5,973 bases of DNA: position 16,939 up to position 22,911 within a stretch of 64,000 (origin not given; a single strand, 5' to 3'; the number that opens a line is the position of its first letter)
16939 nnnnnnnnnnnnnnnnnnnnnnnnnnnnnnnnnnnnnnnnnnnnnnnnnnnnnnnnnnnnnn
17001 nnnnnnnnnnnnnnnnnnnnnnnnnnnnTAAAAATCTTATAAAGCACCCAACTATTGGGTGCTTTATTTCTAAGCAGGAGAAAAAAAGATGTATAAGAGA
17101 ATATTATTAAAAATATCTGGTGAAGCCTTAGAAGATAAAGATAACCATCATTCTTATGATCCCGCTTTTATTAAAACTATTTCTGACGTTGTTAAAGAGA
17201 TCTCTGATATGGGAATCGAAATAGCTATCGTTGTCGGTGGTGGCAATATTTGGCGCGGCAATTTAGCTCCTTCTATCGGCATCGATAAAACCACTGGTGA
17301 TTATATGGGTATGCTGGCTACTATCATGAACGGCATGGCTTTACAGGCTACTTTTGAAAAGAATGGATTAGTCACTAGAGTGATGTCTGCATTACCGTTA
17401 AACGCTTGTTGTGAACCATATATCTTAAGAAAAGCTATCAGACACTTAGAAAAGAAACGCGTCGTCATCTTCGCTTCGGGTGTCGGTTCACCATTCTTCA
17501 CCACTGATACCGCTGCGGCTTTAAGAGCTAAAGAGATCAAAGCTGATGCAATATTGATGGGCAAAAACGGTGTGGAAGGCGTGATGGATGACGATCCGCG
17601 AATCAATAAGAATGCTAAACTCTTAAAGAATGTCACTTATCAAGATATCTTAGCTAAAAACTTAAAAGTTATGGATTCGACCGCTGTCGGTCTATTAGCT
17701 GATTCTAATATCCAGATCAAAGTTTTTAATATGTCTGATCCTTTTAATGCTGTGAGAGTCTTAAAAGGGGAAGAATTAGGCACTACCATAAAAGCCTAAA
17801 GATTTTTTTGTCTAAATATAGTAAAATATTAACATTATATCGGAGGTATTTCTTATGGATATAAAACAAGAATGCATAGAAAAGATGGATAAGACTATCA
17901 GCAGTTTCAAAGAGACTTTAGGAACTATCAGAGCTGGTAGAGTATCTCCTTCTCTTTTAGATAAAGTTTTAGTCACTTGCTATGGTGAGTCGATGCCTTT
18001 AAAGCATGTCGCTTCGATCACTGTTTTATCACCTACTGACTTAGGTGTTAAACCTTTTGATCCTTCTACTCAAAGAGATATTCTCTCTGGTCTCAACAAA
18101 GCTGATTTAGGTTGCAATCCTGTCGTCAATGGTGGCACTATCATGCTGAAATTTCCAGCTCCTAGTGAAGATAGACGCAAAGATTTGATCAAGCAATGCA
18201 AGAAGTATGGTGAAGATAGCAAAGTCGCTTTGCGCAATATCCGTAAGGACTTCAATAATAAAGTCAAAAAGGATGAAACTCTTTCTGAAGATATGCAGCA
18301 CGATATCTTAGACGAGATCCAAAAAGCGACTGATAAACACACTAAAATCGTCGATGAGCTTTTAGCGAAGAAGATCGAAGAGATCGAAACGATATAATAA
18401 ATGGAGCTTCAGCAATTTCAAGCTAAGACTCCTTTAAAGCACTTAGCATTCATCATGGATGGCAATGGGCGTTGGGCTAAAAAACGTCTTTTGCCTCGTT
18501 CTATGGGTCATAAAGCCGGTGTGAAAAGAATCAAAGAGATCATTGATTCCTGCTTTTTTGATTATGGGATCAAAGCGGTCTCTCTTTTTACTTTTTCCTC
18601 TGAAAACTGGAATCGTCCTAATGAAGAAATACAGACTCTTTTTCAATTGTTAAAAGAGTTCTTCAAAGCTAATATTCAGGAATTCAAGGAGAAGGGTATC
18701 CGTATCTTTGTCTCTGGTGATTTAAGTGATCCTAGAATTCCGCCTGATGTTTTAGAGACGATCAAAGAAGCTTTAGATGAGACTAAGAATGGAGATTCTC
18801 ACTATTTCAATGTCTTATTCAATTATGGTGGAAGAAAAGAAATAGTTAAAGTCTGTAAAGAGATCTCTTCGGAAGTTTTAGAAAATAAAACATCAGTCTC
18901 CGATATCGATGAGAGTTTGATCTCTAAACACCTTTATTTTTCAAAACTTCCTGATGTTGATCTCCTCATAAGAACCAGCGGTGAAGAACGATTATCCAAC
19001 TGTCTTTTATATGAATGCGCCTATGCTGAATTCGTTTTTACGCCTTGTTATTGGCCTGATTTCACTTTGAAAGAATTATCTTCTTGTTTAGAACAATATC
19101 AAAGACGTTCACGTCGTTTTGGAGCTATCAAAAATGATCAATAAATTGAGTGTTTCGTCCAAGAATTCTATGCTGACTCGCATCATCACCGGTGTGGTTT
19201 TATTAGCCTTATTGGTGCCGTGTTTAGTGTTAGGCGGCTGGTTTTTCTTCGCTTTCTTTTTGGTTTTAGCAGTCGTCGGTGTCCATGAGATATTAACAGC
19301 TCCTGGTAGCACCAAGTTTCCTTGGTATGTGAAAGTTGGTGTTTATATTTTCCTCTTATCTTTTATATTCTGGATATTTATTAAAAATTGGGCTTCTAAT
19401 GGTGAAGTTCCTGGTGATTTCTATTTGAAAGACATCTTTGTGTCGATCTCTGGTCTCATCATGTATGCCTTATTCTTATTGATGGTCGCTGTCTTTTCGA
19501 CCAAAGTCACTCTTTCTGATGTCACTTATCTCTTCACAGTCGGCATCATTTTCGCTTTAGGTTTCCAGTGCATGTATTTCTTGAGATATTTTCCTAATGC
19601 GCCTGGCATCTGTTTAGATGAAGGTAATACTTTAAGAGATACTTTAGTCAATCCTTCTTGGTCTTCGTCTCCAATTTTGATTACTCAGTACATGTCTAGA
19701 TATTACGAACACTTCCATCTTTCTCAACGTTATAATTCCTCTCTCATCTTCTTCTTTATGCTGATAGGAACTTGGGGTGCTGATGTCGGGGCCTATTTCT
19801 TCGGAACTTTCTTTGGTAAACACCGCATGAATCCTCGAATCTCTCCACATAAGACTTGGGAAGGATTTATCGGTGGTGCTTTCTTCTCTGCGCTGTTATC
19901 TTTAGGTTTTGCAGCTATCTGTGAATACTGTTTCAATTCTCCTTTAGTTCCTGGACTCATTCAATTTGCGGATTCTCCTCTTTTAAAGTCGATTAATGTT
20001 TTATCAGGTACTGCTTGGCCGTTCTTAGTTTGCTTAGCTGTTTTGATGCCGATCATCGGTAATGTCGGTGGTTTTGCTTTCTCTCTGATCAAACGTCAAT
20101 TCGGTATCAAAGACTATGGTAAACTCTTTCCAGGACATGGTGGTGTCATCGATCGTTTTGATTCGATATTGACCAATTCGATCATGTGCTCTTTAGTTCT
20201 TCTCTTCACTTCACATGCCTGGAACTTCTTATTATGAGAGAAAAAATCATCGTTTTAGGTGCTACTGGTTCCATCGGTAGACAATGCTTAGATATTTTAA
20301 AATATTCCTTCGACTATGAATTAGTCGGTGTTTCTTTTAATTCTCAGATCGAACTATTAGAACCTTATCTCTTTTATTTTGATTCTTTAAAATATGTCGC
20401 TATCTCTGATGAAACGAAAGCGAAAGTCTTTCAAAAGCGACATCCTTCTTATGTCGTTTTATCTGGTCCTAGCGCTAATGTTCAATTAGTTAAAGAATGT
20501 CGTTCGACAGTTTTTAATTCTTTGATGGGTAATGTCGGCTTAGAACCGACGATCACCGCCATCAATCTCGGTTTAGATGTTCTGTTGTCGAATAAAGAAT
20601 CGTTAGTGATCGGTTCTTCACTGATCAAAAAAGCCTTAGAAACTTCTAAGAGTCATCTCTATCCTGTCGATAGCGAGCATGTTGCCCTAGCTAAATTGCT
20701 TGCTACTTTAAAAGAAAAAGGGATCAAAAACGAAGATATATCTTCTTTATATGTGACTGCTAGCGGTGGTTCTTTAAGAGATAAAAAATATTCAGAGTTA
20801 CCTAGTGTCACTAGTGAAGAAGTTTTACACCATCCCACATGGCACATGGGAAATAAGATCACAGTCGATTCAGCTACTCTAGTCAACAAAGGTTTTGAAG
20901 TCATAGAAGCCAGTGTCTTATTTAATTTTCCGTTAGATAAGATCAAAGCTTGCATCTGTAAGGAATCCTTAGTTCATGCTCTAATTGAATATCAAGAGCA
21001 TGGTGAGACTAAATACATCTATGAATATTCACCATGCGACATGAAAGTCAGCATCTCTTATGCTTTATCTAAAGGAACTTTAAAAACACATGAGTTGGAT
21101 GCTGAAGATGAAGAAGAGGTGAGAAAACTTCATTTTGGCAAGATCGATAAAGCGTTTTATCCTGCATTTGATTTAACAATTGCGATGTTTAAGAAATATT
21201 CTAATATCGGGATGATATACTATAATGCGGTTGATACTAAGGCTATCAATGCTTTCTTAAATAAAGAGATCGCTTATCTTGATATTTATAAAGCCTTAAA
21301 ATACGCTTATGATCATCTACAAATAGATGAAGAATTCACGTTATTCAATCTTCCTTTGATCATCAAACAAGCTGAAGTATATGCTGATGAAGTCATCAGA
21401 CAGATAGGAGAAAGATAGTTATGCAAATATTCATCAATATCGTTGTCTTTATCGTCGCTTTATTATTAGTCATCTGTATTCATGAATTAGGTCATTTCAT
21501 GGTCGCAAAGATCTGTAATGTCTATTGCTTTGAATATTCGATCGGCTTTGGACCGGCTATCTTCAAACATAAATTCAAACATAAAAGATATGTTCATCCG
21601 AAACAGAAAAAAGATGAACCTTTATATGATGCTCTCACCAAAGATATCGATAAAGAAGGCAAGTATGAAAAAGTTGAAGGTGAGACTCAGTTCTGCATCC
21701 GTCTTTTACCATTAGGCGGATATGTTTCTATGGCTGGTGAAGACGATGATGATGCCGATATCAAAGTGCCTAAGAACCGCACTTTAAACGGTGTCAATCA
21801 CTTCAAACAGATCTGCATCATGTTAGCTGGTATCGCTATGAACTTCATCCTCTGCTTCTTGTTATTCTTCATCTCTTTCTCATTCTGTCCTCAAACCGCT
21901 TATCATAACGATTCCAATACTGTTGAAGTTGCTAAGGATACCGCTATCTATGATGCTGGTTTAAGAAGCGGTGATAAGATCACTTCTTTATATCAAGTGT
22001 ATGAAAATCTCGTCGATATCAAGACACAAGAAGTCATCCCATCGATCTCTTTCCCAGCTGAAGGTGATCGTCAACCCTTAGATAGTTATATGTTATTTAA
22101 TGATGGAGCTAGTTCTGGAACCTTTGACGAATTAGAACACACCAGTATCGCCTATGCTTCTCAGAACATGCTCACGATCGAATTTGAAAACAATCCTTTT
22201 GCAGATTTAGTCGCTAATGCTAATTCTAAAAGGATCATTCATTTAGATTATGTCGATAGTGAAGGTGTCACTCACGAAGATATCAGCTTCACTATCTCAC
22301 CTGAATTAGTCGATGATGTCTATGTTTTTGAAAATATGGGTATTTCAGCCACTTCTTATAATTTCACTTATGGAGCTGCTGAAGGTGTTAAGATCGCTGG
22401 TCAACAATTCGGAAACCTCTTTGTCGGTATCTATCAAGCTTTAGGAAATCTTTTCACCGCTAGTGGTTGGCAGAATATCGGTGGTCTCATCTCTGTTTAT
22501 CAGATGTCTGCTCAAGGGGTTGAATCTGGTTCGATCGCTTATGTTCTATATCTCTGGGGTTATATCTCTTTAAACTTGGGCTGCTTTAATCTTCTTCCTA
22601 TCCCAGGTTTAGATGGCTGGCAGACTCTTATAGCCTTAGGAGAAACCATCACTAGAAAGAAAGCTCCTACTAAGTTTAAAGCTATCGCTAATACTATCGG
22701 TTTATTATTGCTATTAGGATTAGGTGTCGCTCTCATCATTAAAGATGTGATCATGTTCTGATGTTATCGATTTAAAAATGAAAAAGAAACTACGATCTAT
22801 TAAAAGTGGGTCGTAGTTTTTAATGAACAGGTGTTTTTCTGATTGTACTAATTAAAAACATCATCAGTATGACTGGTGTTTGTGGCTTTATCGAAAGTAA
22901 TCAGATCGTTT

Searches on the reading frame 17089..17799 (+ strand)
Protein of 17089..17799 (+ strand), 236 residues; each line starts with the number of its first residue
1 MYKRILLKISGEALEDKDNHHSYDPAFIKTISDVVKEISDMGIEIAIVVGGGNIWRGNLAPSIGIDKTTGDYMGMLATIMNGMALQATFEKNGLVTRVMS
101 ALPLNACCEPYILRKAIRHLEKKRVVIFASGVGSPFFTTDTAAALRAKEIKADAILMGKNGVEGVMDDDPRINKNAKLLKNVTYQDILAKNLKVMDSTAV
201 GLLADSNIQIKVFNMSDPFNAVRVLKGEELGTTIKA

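Call 71: search_protein_families(library=pfam, proteins=[window:17089-17799:+], max_evalue=0.000001)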
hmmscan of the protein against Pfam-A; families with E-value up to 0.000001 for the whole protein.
window:17089-17799:+ (236 aa): 1 family
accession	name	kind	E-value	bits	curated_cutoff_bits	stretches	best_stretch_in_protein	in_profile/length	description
PF00696.33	AA_kinase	-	1.4e-33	117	24.9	1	3-214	1-234/234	Amino acid kinase family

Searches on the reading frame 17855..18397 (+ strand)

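Call 71: search_protein_families(library=pfam, proteins=[window:17855-18397:+], max_evalue=0.000001)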
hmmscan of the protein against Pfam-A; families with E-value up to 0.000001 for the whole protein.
window:17855-18397:+ (180 aa): 1 family
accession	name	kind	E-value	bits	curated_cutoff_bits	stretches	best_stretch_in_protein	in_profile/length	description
PF01765.24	RRF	-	1.1e-50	172.2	29.7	1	18-177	1-163/164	Ribosome recycling factor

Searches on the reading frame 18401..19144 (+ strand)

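Call 71: search_protein_families(library=pfam, proteins=[window:18401-19144:+], max_evalue=0.000001)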
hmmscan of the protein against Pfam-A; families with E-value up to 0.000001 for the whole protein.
window:18401-19144:+ (247 aa): 1 family
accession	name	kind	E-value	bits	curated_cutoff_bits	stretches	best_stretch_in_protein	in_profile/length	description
PF01255.24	Prenyltransf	-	1.2e-76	257.6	27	1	18-241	1-219/219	Putative undecaprenyl diphosphate synthase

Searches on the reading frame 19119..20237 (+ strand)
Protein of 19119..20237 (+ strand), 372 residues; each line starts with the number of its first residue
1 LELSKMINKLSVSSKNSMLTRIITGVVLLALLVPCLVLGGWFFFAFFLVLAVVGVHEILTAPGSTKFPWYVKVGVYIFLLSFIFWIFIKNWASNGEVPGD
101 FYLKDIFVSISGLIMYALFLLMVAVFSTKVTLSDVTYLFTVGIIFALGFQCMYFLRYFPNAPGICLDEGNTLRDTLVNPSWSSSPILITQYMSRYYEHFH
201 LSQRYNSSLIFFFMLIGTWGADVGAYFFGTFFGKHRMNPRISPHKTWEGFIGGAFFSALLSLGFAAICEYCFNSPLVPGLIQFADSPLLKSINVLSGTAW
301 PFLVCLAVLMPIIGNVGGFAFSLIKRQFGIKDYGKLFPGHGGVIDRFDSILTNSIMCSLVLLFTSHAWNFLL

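Call 71: search_protein_families(library=pfam, proteins=[window:19119-20237:+], max_evalue=0.000001)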
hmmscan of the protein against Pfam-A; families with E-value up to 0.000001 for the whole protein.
window:19119-20237:+ (372 aa): 1 family
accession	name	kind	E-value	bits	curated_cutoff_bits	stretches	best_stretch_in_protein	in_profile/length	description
PF01148.25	CTP_transf_1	-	1.3e-49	169.9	24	1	20-360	2-260/264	Cytidylyltransferase family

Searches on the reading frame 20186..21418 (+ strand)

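Call 71: search_protein_families(library=pfam, proteins=[window:20186-21418:+], max_evalue=0.000001)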
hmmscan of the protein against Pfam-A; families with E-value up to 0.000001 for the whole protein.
window:20186-21418:+ (410 aa): 3 families
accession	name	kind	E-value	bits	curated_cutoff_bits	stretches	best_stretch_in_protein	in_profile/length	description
PF08436.17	DXP_redisom_C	-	1.7e-32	111.9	26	1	158-246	1-84/84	1-deoxy-D-xylulose 5-phosphate reductoisomerase C-terminal domain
PF02670.22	DXP_reductoisom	-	9.7e-24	84.9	21.7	1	21-143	1-128/129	1-deoxy-D-xylulose 5-phosphate reductoisomerase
PF13288.12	DXPR_C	-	1.1e-14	55.1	27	1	282-379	2-95/115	DXP reductoisomerase C-terminal domain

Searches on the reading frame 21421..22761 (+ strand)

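Call 71: search_protein_families(library=pfam, proteins=[window:21421-22761:+], max_evalue=0.000001)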
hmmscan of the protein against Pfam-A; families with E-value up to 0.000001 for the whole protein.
window:21421-22761:+ (446 aa): 1 family
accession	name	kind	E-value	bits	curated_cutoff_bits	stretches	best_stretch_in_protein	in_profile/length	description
PF02163.28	Peptidase_M50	-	3.4e-49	167.6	27.2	2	85-433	43-220/221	Peptidase family M50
